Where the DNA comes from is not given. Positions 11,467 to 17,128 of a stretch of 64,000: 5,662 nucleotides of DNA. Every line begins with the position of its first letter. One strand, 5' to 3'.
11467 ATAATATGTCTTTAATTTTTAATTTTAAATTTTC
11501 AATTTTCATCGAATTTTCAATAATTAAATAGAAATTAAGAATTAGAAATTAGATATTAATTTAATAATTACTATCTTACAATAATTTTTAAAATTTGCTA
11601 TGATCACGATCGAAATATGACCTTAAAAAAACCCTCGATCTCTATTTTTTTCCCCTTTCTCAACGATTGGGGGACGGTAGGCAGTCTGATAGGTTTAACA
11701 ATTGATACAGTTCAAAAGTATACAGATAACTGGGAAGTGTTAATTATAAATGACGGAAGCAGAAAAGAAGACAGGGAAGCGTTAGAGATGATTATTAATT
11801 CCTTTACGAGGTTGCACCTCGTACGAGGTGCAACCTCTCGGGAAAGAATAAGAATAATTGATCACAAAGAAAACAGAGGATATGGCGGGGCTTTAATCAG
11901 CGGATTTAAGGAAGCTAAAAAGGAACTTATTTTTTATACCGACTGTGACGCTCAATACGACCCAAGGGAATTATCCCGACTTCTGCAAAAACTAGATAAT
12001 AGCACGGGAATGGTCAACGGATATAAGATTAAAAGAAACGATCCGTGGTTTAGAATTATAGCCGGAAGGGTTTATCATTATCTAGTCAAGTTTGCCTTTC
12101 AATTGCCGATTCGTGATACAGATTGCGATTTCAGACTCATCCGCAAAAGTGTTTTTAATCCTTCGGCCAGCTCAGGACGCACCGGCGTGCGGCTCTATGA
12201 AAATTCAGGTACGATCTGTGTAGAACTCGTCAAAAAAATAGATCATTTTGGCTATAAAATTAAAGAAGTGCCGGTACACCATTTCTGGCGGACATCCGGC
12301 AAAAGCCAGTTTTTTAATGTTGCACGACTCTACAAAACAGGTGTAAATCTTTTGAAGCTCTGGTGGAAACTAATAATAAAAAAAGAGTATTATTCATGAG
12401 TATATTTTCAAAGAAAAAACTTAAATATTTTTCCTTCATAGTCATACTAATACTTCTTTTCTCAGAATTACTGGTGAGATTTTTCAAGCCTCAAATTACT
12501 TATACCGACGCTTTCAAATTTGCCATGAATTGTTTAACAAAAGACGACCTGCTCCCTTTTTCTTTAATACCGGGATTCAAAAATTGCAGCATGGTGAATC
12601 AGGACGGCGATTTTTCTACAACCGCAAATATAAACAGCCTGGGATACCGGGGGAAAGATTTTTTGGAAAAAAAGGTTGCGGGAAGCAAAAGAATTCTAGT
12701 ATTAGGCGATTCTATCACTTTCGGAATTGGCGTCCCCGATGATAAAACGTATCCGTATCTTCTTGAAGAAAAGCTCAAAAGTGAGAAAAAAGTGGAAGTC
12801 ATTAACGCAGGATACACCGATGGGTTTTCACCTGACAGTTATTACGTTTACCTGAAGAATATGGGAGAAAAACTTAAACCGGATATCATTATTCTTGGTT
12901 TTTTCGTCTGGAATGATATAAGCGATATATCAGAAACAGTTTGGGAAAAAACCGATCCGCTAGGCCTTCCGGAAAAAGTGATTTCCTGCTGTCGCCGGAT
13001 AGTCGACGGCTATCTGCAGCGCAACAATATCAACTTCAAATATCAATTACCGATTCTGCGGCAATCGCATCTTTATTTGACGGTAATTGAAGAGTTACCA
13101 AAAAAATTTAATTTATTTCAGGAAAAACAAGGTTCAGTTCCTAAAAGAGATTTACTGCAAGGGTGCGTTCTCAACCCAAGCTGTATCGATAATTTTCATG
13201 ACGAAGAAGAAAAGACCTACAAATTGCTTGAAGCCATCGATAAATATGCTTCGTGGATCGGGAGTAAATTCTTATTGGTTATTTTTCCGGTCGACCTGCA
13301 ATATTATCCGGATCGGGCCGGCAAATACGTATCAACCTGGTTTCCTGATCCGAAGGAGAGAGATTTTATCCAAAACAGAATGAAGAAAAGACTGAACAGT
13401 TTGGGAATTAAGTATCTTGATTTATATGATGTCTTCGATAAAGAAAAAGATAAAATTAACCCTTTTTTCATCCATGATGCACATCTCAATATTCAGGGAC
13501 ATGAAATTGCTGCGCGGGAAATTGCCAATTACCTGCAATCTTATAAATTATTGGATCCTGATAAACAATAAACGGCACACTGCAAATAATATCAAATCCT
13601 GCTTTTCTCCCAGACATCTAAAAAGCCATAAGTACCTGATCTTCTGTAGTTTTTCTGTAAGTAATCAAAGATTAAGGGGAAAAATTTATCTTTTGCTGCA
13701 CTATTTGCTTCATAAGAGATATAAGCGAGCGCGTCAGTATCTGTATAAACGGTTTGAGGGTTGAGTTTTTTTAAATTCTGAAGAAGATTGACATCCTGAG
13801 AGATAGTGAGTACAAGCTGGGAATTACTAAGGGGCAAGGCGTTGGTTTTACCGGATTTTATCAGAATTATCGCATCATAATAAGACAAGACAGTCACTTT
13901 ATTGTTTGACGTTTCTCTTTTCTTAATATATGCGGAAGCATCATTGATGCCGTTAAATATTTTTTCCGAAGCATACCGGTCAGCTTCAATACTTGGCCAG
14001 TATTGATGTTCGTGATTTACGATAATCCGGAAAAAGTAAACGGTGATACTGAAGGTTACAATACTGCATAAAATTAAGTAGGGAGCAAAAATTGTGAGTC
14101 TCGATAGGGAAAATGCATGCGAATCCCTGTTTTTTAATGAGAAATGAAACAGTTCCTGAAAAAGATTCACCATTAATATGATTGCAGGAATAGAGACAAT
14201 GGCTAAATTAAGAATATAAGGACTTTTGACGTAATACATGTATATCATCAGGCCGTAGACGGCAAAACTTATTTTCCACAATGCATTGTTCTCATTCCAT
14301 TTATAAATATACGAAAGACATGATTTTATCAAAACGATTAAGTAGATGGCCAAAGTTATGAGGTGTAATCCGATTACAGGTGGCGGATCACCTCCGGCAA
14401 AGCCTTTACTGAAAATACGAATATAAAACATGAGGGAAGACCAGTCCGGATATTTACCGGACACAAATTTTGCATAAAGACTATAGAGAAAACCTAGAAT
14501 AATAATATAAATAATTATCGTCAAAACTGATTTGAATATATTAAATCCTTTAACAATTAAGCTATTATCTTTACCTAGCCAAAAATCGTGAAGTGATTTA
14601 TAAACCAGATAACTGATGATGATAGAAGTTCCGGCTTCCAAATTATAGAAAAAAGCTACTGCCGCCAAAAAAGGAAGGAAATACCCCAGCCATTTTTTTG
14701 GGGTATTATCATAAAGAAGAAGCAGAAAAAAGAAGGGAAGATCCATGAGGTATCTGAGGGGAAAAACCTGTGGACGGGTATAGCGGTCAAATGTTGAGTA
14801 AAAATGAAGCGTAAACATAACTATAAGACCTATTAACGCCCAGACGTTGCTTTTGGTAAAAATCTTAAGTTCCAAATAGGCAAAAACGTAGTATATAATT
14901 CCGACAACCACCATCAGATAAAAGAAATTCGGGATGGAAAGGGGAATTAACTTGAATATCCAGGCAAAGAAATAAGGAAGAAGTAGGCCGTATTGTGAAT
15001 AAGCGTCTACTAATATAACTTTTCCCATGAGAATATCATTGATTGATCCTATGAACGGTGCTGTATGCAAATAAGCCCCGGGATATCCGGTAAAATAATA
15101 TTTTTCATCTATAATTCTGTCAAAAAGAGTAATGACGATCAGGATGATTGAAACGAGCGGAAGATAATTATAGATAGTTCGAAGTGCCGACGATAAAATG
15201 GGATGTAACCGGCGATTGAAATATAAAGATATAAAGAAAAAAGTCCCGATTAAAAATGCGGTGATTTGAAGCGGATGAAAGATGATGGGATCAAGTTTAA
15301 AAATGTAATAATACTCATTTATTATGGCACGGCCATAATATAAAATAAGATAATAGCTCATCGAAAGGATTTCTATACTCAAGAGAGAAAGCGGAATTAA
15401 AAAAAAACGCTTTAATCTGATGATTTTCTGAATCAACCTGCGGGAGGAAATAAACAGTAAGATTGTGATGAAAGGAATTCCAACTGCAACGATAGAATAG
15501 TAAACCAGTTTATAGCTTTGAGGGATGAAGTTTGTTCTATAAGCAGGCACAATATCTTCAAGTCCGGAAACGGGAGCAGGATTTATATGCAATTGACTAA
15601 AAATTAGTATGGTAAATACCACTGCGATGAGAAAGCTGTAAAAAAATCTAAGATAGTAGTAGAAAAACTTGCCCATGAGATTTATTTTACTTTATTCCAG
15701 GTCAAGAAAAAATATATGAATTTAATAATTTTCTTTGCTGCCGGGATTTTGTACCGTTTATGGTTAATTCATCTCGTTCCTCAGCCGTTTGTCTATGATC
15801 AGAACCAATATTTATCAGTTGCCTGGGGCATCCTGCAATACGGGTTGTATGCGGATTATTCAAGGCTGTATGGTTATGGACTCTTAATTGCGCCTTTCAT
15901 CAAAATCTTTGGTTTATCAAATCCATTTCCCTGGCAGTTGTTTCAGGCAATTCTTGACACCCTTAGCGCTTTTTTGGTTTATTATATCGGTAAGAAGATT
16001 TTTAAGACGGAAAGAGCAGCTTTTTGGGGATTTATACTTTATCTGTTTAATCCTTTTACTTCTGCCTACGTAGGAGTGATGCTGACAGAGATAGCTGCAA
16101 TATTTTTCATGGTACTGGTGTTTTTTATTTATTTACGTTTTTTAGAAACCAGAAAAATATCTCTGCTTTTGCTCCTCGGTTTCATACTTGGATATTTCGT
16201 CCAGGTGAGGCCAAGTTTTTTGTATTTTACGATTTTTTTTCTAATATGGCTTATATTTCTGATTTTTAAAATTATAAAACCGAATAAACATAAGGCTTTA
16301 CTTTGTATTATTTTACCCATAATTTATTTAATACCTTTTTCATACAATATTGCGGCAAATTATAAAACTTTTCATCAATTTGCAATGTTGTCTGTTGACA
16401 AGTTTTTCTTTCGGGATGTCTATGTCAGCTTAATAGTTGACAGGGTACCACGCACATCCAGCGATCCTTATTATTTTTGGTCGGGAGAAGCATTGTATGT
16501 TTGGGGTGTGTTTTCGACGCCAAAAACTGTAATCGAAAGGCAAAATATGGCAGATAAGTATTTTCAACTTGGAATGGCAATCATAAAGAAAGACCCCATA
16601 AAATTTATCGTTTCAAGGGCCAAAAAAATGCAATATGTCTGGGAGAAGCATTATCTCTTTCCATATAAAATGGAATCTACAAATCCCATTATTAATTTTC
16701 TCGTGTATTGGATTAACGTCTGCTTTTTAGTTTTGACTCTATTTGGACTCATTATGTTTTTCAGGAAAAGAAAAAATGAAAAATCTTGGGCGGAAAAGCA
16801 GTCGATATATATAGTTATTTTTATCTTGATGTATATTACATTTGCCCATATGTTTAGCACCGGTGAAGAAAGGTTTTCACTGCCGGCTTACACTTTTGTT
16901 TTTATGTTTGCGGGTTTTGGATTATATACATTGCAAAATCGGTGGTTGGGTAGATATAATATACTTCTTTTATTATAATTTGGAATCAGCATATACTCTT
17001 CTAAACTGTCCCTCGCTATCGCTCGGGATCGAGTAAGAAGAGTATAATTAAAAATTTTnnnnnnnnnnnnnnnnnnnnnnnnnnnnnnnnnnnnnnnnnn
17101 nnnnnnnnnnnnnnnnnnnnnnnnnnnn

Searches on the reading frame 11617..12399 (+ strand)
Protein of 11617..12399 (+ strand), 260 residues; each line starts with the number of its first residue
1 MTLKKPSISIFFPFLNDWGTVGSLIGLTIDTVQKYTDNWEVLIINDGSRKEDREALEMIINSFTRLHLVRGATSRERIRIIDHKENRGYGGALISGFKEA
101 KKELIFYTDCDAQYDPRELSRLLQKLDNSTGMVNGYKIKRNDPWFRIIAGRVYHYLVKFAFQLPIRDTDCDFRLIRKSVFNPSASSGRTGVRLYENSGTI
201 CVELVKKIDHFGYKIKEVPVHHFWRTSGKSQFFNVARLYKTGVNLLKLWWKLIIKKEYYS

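Call 89: search_protein_families(library=pfam, proteins=[window:11617-12399:+], max_evalue=0.001)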
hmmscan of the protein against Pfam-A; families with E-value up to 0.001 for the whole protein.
window:11617-12399:+ (260 aa): 1 family
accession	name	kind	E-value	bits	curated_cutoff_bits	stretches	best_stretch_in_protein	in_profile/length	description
PF00535.33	Glycos_transf_2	-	1.5e-22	80.7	23.3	1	9-180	1-164/168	Glycosyl transferase family 2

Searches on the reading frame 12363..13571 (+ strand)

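Call 89: search_protein_families(library=pfam, proteins=[window:12363-13571:+], max_evalue=0.001)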
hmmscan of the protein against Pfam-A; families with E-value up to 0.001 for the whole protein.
window:12363-13571:+ (402 aa): 3 families
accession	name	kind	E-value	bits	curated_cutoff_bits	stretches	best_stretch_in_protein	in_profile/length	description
PF13472.12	Lipase_GDSL_2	-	1.2e-08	36.2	32.9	1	113-180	1-70/178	GDSL-like Lipase/Acylhydrolase family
PF16822.11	ALGX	-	9.8e-06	25.9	26.5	1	300-394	43-133/268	SGNH hydrolase-like domain, acetyltransferase AlgX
PF00657.28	Lipase_GDSL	-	0.00064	20.4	23.6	0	111-387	1-208/208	GDSL-like Lipase/Acylhydrolase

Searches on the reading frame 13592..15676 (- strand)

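Call 58: search_protein_families(library=pfam, proteins=[window:13592-15676:-], max_evalue=1)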
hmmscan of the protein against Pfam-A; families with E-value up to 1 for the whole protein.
window:13592-15676:- (694 aa): 1 family
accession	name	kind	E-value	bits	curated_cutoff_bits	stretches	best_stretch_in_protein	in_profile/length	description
PF07949.17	YbbR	-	0.37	11.6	22.3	1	578-643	11-77/81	YbbR-like protein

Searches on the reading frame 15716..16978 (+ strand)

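Call 89: search_protein_families(library=pfam, proteins=[window:15716-16978:+], max_evalue=0.001)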
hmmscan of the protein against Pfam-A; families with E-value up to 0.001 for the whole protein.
window:15716-16978:+ (420 aa): 3 families
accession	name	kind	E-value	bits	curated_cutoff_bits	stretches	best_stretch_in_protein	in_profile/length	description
PF13231.12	PMT_2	-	4.6e-09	37.1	26.1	1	56-202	8-153/160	Dolichyl-phosphate-mannose-protein mannosyltransferase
PF02366.24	PMT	-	3.9e-05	23.8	22.7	1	70-219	82-241/245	Dolichyl-phosphate-mannose-protein mannosyltransferase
PF03901.23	Glyco_transf_22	-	0.0003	20.6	23.8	1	332-415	264-343/414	Alg9-like mannosyltransferase family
